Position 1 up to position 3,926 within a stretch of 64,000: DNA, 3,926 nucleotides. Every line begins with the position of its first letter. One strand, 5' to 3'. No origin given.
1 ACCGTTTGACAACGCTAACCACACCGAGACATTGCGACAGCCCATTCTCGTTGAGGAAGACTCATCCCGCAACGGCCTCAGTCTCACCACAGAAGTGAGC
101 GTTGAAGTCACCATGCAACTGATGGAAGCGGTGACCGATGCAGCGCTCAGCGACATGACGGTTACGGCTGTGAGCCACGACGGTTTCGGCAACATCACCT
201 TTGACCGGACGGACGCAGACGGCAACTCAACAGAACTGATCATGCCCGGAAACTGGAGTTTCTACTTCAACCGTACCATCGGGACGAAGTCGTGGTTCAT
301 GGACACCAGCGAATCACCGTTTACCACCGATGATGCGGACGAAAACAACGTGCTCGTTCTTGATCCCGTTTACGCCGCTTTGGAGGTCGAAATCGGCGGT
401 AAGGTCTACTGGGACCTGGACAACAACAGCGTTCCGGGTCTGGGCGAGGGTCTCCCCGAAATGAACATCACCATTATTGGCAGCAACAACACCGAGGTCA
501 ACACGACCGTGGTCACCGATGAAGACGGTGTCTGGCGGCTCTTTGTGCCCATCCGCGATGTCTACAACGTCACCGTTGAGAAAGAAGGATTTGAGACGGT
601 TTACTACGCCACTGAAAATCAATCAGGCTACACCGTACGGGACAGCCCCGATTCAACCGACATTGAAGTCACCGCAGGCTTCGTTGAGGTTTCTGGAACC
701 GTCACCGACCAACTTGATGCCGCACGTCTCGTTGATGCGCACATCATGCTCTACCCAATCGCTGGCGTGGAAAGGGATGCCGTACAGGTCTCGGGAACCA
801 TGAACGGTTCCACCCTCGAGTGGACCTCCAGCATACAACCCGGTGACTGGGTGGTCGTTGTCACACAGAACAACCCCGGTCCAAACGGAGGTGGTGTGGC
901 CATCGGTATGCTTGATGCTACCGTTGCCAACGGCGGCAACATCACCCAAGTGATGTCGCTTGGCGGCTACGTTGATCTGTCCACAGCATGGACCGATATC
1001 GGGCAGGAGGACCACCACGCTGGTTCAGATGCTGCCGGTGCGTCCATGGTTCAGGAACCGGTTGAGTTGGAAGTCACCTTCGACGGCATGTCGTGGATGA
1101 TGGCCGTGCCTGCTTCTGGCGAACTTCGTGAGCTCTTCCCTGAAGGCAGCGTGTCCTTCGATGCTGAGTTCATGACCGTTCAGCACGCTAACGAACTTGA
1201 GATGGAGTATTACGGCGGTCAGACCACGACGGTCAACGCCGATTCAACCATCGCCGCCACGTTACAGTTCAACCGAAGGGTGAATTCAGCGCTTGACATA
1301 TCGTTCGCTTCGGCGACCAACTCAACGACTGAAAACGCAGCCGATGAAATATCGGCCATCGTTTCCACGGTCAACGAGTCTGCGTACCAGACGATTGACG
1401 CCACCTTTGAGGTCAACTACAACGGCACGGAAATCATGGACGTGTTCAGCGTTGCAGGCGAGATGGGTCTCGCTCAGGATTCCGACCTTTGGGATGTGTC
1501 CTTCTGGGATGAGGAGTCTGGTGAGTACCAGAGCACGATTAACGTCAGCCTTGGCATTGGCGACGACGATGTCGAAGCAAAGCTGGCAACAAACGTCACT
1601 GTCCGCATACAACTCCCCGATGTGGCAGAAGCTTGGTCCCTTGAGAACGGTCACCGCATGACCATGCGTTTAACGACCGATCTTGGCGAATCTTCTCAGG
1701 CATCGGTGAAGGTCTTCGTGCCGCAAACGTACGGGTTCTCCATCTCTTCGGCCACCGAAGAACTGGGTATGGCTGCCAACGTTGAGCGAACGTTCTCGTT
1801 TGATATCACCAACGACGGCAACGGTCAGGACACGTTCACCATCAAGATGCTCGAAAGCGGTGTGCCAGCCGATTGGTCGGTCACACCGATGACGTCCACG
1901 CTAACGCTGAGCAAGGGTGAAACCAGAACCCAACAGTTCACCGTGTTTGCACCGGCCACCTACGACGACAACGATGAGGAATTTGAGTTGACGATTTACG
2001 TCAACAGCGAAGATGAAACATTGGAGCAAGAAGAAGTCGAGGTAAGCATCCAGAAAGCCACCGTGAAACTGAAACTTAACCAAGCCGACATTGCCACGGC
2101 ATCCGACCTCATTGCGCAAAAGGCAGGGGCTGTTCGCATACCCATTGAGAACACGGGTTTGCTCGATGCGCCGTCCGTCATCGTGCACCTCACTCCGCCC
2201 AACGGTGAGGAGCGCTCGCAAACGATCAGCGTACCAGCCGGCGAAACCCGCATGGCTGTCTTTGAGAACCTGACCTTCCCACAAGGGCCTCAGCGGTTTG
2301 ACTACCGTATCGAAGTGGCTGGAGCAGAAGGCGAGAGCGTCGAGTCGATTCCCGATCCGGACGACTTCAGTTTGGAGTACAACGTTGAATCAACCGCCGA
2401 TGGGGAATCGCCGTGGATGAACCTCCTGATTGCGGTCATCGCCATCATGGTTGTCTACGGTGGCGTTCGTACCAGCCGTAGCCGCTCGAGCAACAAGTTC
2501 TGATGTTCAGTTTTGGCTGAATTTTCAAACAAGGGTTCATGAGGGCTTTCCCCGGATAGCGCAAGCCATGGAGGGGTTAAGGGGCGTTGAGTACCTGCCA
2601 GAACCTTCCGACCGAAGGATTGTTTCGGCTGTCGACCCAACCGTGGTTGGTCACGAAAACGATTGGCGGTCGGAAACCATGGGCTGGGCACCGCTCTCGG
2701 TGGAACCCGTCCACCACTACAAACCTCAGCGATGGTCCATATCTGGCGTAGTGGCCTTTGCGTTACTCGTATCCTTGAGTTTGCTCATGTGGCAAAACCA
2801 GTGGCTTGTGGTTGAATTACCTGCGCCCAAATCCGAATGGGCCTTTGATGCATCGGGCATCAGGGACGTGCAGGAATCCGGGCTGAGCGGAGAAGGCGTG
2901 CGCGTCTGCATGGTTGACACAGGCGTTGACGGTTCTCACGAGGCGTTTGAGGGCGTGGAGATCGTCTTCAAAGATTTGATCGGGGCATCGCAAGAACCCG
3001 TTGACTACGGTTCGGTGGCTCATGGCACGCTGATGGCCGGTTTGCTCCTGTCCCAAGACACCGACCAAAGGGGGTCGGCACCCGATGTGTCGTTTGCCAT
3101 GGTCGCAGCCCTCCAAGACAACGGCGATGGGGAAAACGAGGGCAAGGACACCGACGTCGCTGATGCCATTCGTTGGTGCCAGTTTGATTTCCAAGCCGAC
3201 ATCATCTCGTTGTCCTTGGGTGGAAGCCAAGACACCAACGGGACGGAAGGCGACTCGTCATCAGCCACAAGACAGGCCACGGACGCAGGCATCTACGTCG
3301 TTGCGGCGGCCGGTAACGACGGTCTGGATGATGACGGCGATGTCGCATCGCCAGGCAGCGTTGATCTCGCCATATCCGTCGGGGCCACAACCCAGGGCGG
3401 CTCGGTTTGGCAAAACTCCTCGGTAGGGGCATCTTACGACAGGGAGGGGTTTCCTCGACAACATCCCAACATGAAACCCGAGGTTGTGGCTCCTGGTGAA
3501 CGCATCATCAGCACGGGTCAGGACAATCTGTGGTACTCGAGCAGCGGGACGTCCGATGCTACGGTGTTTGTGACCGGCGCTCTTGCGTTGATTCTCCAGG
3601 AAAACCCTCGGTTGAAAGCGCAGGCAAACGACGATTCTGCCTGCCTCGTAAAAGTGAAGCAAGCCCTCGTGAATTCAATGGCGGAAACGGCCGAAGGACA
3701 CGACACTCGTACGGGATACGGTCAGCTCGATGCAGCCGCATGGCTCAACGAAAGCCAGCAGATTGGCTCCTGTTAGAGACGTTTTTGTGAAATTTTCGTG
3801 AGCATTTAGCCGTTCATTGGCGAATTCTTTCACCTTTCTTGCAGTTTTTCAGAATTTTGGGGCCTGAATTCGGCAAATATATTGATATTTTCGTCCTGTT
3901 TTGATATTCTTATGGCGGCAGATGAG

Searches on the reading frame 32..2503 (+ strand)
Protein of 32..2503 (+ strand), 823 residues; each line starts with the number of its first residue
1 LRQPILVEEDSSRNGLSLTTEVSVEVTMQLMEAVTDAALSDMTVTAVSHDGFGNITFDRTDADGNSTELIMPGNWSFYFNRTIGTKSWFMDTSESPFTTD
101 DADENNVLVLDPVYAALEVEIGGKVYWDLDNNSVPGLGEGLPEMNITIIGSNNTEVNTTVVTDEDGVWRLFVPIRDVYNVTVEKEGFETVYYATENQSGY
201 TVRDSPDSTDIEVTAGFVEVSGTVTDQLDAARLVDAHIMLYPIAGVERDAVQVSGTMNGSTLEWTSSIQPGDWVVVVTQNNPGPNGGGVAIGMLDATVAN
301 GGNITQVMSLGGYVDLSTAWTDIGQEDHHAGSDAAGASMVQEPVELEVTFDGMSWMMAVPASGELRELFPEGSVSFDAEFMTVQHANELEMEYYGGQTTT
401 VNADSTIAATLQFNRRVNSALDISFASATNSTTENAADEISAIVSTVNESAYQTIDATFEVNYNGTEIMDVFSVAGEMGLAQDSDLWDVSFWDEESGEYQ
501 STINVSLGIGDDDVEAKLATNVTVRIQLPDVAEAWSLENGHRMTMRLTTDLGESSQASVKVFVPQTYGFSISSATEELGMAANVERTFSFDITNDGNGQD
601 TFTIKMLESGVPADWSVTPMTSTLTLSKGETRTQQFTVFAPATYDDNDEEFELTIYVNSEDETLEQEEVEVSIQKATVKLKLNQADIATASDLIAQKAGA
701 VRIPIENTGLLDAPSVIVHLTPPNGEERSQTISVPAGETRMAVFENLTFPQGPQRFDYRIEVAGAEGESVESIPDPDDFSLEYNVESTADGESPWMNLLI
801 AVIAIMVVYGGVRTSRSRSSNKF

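Call 7: search_protein_families(library=pfam, proteins=[window:32-2503:+], max_evalue=0.001)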
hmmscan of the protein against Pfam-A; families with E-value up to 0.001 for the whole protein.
window:32-2503:+ (823 aa): 1 family
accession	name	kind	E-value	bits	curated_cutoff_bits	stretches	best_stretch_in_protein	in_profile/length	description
PF13620.12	CarboxypepD_reg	-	2e-06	28.5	32.3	1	138-193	11-65/82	Carboxypeptidase regulatory-like domain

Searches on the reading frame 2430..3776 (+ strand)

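Call 7: search_protein_families(library=pfam, proteins=[window:2430-3776:+], max_evalue=0.001)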
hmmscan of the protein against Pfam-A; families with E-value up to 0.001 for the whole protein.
window:2430-3776:+ (448 aa): 1 family
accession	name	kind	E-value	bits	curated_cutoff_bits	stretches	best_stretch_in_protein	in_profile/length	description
PF00082.27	Peptidase_S8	-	1e-37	130.5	21.8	1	154-431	1-288/288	Subtilase family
